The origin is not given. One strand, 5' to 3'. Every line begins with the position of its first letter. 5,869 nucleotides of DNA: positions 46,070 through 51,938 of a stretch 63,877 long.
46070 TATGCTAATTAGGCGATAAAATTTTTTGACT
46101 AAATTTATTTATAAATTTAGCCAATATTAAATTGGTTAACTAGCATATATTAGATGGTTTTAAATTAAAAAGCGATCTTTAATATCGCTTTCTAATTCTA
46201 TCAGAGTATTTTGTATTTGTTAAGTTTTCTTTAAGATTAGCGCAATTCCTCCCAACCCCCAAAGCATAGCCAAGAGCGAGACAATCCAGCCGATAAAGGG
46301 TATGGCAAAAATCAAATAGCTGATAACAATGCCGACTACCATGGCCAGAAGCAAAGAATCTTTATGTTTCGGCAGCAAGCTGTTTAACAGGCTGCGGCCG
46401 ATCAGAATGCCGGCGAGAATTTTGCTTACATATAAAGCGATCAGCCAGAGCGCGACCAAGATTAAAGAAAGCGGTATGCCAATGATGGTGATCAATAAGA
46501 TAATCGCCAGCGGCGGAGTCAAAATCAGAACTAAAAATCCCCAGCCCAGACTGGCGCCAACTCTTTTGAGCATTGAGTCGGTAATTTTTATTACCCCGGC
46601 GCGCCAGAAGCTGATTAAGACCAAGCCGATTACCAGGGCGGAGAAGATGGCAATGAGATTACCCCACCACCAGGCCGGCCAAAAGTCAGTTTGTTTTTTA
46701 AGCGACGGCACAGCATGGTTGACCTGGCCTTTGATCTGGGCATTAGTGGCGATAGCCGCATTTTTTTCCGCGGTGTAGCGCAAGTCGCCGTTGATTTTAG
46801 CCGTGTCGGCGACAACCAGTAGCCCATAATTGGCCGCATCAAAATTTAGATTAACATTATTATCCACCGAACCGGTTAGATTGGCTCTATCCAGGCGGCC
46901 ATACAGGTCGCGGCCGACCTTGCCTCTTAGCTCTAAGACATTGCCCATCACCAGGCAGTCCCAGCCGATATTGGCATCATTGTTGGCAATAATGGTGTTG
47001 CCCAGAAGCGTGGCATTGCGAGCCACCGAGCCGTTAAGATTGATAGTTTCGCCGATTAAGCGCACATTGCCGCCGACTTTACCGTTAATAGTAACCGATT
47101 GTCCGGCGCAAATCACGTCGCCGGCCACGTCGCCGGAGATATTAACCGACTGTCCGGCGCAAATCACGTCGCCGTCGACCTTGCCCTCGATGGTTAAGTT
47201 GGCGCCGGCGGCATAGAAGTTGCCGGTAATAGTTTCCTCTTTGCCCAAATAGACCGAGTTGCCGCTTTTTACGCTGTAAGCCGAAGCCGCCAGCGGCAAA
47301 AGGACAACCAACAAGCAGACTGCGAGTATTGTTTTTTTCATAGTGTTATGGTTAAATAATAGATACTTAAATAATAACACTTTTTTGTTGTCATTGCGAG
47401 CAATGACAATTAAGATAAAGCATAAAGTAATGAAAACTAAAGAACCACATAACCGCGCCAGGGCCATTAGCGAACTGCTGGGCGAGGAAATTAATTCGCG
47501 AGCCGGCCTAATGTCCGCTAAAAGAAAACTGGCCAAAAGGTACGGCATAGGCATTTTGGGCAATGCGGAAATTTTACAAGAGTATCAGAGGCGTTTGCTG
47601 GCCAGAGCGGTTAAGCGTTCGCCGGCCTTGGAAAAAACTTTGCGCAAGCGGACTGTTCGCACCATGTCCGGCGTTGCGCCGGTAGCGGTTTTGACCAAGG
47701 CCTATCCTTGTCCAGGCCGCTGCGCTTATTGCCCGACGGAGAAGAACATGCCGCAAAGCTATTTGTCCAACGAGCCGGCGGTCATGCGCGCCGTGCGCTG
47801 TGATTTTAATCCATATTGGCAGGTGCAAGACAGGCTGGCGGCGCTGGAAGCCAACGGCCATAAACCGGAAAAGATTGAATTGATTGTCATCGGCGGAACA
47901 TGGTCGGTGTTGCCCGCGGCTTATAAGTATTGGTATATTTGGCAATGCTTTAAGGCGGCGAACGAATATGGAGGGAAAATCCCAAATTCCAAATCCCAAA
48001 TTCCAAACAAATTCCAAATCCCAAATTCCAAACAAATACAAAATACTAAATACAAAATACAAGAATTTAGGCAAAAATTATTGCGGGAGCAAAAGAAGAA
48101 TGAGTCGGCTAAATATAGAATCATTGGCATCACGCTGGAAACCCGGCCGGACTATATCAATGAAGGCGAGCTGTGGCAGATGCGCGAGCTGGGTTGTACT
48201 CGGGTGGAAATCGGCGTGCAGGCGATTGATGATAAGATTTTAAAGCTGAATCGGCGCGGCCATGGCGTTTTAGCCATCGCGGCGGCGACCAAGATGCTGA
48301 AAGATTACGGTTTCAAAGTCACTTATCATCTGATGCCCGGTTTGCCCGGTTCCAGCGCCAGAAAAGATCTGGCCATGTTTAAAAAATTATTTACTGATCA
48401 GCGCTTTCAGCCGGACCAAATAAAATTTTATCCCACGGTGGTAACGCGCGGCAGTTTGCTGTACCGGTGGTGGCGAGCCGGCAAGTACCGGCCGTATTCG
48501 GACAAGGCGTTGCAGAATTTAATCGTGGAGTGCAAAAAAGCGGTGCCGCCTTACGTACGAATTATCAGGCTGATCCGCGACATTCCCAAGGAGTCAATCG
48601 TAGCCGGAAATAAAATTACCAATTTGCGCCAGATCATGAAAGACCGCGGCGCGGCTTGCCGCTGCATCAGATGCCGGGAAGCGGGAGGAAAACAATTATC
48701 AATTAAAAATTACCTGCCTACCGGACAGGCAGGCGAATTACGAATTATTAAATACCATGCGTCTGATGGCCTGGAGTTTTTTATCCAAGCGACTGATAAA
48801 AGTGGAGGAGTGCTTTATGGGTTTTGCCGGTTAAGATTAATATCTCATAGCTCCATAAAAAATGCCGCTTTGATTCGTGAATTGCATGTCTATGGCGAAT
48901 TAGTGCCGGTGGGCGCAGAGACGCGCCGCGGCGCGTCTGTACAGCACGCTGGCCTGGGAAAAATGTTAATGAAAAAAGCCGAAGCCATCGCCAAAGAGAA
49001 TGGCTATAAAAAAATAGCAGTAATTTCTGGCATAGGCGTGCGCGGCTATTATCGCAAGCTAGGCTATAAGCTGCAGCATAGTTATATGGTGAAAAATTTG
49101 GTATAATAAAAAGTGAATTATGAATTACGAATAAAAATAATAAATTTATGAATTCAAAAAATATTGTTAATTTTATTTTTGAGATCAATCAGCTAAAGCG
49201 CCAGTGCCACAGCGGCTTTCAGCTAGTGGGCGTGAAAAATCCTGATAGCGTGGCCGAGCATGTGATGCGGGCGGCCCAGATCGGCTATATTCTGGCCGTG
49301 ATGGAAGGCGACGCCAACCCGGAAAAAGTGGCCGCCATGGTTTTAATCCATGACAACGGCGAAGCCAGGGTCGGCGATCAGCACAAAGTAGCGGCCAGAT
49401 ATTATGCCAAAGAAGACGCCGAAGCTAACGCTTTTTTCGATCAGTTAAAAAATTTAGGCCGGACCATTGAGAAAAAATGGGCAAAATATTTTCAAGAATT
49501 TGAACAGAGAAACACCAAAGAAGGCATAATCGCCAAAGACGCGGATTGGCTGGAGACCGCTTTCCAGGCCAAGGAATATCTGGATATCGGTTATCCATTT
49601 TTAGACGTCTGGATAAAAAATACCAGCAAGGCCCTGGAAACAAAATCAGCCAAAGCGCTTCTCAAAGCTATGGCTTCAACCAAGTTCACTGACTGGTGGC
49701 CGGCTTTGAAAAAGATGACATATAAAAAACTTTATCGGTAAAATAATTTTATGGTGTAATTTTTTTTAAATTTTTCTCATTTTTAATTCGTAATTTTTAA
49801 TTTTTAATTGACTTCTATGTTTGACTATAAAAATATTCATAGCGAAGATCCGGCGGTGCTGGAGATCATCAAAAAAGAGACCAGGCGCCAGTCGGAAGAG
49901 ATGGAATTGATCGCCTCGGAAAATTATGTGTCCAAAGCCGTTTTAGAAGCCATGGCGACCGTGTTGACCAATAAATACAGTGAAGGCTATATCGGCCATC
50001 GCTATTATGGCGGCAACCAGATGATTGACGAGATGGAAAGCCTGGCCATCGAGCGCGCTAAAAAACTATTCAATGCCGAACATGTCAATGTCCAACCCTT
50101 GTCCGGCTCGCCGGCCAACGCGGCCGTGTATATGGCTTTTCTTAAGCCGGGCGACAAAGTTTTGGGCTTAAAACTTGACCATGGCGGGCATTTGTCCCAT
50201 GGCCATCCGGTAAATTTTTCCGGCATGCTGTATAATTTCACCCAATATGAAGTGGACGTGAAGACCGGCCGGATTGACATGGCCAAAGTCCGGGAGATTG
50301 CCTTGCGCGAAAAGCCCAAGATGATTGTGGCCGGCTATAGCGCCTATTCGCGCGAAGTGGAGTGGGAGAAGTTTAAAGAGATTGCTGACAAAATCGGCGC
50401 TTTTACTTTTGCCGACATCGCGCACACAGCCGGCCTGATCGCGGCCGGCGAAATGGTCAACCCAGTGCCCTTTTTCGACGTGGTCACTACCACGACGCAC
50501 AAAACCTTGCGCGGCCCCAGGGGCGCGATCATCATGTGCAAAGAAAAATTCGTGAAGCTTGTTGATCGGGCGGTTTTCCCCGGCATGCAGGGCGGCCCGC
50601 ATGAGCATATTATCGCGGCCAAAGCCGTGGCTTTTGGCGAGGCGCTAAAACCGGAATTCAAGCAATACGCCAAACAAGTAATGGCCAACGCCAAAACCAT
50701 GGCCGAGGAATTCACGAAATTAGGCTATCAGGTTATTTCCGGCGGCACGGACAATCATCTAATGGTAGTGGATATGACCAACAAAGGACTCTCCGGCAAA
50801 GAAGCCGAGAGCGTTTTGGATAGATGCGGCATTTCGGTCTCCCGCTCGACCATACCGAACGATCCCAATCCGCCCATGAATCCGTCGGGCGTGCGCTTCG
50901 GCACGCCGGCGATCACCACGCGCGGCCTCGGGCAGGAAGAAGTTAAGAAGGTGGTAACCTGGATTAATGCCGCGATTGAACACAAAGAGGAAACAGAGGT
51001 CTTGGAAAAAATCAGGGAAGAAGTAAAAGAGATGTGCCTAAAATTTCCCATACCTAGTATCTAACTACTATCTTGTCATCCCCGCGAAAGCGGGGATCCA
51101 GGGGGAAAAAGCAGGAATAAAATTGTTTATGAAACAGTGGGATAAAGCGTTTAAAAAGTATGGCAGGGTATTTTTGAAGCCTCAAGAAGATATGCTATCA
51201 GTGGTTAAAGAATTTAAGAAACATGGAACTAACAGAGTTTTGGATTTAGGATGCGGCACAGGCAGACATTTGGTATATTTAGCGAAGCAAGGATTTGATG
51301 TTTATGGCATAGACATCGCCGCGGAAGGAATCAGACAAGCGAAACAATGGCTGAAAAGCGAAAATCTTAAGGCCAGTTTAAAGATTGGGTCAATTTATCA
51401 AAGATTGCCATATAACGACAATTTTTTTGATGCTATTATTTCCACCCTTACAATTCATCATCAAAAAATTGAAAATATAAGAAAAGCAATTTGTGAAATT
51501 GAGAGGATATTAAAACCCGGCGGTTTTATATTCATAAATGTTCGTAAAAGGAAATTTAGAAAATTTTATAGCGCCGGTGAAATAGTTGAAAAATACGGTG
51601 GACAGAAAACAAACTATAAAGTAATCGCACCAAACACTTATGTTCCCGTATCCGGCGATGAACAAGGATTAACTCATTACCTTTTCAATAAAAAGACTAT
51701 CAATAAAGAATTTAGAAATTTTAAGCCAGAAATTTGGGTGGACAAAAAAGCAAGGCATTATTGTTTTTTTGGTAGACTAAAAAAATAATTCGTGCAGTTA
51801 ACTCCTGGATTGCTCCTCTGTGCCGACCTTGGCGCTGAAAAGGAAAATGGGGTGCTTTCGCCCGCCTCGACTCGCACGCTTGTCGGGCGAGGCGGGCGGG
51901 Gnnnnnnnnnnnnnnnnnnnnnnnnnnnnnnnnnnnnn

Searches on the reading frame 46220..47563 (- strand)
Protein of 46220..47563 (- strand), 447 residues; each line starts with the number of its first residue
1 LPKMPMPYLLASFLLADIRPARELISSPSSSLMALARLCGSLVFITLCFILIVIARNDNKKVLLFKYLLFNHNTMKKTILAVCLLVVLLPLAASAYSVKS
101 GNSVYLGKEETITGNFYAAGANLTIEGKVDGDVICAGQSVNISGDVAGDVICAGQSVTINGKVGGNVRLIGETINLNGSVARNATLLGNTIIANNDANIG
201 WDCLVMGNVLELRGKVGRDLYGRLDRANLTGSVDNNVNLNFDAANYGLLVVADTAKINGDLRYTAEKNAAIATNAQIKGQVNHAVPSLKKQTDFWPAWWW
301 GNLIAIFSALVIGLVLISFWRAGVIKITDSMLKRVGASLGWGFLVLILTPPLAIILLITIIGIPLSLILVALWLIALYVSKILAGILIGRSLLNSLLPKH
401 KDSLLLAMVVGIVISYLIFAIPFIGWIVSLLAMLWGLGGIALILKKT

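Call 10: search_protein_families(library=pfam, proteins=[window:46220-47563:-], max_evalue=0.00001)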
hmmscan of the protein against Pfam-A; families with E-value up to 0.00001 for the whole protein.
window:46220-47563:- (447 aa): 1 family
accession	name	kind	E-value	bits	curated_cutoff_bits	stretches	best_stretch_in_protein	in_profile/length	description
PF04519.19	Bactofilin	-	1.1e-07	32.4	27.9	0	105-178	2-72/98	Polymer-forming cytoskeletal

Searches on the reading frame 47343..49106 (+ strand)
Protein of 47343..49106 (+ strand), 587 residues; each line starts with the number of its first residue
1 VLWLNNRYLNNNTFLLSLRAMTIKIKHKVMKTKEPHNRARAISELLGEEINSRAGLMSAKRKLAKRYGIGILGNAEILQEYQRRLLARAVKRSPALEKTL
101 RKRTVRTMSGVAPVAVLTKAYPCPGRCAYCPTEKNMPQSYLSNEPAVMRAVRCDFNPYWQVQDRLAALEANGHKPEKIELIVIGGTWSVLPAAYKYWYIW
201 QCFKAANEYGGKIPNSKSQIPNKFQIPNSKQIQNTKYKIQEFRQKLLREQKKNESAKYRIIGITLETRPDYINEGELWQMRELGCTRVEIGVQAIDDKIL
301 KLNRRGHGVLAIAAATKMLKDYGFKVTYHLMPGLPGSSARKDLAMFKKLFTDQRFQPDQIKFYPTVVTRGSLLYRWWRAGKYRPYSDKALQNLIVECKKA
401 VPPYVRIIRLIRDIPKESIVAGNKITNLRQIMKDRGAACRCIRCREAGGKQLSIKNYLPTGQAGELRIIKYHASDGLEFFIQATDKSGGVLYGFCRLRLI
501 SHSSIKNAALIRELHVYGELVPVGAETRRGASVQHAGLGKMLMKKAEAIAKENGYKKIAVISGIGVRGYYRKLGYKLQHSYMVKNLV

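Call 10: search_protein_families(library=pfam, proteins=[window:47343-49106:+], max_evalue=0.00001)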
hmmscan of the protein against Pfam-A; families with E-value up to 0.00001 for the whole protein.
window:47343-49106:+ (587 aa): 2 families
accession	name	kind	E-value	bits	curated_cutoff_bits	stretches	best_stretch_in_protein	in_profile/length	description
PF16199.10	Radical_SAM_C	-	7.6e-22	77.7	31.9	1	357-431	1-76/85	Radical_SAM C-terminal domain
PF04055.27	Radical_SAM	-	3.4e-16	60.3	29.5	1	248-338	71-155/166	Radical SAM superfamily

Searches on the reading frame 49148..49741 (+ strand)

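Call 11: search_protein_families(library=pfam, proteins=[window:49148-49741:+], max_evalue=0.00001)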
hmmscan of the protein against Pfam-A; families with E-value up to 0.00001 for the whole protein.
window:49148-49741:+ (197 aa): 3 families
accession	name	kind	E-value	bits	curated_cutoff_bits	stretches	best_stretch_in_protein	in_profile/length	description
PF13023.12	HD_3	-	1.3e-22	80.9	22.5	1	13-170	1-160/165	HD domain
PF01966.28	HD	-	1.7e-11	44.9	22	1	35-137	1-115/116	HD domain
PF12917.13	YfbR-like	-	1.3e-08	35.2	25.9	1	28-153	19-153/182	5'-deoxynucleotidase YfbR-like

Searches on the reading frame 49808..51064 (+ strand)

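Call 11: search_protein_families(library=pfam, proteins=[window:49808-51064:+], max_evalue=0.00001)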
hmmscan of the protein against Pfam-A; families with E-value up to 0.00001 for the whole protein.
window:49808-51064:+ (418 aa): 3 families
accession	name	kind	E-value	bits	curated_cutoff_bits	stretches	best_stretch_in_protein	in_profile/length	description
PF00464.25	SHMT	-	7.7e-162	538.9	27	1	11-386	2-399/399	Serine hydroxymethyltransferase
PF00155.27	Aminotran_1_2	-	4e-09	36.6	19.7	1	67-359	38-339/361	Aminotransferase class I and II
PF01212.27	Beta_elim_lyase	-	7.3e-06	25.9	27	0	60-322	21-286/288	Beta-eliminating lyase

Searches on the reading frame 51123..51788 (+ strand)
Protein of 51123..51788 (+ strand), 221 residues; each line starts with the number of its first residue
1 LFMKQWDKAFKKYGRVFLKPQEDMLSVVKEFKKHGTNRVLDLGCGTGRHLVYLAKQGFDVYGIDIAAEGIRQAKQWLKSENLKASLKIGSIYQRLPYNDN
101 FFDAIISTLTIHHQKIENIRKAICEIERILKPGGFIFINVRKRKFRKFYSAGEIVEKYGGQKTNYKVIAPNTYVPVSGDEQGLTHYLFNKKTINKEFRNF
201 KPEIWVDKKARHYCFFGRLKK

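Call 11: search_protein_families(library=pfam, proteins=[window:51123-51788:+], max_evalue=0.00001)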
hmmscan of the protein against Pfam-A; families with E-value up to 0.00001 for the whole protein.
window:51123-51788:+ (221 aa): 14 families
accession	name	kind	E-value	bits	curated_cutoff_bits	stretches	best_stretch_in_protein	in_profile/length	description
PF08241.18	Methyltransf_11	-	3e-24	85.9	21.2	1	40-138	1-95/95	Methyltransferase domain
PF13649.12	Methyltransf_25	-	9.5e-24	84.4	27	1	39-134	1-97/97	Methyltransferase domain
PF13847.12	Methyltransf_31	-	8.4e-20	71.4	27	1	34-139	2-110/145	Methyltransferase domain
PF13489.12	Methyltransf_23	-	1.1e-15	58.2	27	1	33-145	20-123/164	Methyltransferase domain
PF08242.18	Methyltransf_12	-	3.1e-13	50.7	30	1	40-136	1-98/98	Methyltransferase domain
PF03848.20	TehB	-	3.3e-13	50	20.4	1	23-138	21-132/193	Tellurite resistance protein TehB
PF05175.20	MTS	-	2.4e-09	37.5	23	1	28-141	24-141/170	Methyltransferase small domain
PF02353.26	CMAS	-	8.7e-09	35.5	27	1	37-150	64-176/273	Mycolic acid cyclopropane synthetase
PF01209.24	Ubie_methyltran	-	1e-08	35.3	20.1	1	33-138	45-151/233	ubiE/COQ5 methyltransferase family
PF01555.25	N6_N4_Mtase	-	8.3e-08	32.9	26.7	0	91-151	4-61/221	DNA methylase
PF05148.21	Methyltransf_8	-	6.5e-07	29.9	27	1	20-161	56-179/219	Hypothetical methyltransferase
PF07021.18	MetW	-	1.9e-06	28.1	21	1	26-131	5-103/193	Methionine biosynthesis protein MetW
PF06080.18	DUF938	-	2.3e-06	28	27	1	21-138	11-137/202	Protein of unknown function (DUF938)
PF03141.22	Methyltransf_29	-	6.8e-06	25.4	23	1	23-138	104-217/506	Putative S-adenosyl-L-methionine-dependent methyltransferase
